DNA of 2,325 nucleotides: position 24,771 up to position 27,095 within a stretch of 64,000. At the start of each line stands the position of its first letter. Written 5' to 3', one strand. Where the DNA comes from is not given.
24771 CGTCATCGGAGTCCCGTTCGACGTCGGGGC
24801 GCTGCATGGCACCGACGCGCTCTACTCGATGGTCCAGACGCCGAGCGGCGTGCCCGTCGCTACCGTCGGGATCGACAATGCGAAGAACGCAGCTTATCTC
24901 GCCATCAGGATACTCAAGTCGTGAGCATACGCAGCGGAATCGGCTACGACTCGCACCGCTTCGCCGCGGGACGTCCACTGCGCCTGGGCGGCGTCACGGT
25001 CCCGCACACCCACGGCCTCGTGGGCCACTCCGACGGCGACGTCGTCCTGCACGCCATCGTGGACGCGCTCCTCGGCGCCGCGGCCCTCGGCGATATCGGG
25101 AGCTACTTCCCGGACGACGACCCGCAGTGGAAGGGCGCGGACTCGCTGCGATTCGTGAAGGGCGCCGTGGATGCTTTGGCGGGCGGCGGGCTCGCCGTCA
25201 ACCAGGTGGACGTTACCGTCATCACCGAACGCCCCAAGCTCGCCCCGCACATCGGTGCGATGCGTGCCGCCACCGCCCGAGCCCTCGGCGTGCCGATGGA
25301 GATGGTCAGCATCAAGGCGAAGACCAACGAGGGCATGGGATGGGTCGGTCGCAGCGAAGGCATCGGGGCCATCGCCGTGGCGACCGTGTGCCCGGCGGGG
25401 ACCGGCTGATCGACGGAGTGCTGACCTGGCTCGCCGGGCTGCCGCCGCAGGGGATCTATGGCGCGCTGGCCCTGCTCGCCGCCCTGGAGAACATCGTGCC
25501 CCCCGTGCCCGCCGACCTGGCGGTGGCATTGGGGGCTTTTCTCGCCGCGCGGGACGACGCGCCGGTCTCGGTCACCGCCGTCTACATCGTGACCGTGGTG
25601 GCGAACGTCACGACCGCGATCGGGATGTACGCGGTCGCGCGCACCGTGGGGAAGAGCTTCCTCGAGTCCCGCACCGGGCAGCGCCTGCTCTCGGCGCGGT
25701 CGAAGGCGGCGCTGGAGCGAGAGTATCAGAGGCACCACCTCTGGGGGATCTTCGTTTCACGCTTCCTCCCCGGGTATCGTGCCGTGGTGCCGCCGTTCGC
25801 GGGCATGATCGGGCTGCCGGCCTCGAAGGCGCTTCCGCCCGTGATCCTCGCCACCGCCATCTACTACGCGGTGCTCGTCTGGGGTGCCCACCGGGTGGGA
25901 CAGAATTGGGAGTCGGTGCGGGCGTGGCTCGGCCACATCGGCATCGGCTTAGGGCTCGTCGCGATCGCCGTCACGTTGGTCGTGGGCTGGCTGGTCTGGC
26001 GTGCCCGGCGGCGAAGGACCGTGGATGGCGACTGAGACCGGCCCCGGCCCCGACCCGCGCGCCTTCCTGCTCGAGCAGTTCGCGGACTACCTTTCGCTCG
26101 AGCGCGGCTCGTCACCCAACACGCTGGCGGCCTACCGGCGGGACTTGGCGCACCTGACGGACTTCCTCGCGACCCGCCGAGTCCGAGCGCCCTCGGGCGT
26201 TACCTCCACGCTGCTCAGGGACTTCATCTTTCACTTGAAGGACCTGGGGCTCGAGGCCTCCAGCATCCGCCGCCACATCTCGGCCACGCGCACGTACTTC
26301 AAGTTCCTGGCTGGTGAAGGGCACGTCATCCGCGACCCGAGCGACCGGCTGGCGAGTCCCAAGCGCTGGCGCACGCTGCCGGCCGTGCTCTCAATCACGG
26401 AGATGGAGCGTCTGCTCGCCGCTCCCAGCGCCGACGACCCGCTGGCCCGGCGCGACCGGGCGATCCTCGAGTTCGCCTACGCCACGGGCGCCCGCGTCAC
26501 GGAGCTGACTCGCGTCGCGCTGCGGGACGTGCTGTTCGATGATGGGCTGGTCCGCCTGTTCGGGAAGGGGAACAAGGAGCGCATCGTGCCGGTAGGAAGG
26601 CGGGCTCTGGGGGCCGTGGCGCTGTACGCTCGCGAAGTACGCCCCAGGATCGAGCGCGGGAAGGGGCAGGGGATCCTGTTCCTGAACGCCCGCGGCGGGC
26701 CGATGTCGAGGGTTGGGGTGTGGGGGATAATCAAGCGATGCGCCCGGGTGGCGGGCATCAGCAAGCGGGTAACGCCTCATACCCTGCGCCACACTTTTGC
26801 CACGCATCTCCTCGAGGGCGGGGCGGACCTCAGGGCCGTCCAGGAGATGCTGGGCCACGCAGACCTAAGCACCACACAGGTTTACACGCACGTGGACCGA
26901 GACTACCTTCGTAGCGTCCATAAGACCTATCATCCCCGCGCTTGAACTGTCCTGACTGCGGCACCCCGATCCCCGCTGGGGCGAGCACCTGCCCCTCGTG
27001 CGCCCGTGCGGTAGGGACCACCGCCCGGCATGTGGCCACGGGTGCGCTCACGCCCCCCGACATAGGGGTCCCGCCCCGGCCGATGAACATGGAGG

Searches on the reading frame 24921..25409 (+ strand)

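Call 52: search_protein_families(library=pfam, proteins=[window:24921-25409:+], max_evalue=0.00001)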
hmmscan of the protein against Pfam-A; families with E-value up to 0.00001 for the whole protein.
window:24921-25409:+ (162 aa): 1 family
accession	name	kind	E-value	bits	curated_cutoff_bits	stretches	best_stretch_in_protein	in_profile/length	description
PF02542.21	YgbB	-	6.1e-62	209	26.7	1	3-156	1-154/155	YgbB family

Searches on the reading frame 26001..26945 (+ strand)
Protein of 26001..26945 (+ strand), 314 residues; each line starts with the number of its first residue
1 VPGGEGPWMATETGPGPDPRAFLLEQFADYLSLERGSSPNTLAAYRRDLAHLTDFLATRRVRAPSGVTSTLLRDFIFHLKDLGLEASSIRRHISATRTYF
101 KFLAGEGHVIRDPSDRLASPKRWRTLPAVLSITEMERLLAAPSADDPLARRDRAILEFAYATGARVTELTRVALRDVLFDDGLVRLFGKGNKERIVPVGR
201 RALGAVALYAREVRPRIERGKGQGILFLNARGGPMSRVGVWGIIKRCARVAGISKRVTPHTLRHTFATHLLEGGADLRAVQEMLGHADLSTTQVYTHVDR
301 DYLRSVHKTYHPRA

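Call 8: search_protein_families(library=ncbifam, proteins=[window:26001-26945:+])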
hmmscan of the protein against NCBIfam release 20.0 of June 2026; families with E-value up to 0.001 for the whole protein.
window:26001-26945:+ (314 aa): 12 families
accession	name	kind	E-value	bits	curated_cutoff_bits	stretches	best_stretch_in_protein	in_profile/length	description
NF001399.0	PRK00283.1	subfamily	9.1e-105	350.2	279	1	23-314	8-299/300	tyrosine recombinase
TIGR02225.1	recomb_XerD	equivalog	6.6e-103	344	329.6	1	25-314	1-290/290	site-specific tyrosine recombinase XerD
TIGR02224.1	recomb_XerC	equivalog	8.5e-92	307.7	335.15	1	25-314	1-293/295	tyrosine recombinase XerC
NF040815.2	recomb_XerA_Arch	equivalog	2.8e-64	217.2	220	1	25-306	1-262/263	site-specific tyrosine recombinase/integron integrase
NF002331.0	PRK01287.1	subfamily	1.6e-62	211.6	371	1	23-312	29-326/365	site-specific tyrosine recombinase XerC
TIGR02249.1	integrase_gron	subfamily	5.8e-36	124.4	265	2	244-299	246-301/315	integron integrase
NF003462.0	PRK05084.1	equivalog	4.8e-29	101.2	267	1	150-305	195-351/360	tyrosine recombinase XerS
NF011946.0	PRK15417.1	equivalog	2e-23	83.1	435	2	244-299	261-316/337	integron integrase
NF007371.0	PRK09871.1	subfamily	8.6e-15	54.8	222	1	147-297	23-173/198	tyrosine-type DNA invertase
NF007370.0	PRK09870.1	subfamily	3.3e-13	49.7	221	1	130-298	13-179/200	tyrosine-type DNA invertase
NF040693.1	recomb_GmtY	equivalog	6e-05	22.5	340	1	257-301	391-435/441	gamma-mobile-trio recombinase GmtY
NF041502.1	integrase_1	equivalog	0.00015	20.7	350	1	256-308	318-370/484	site-specific integrase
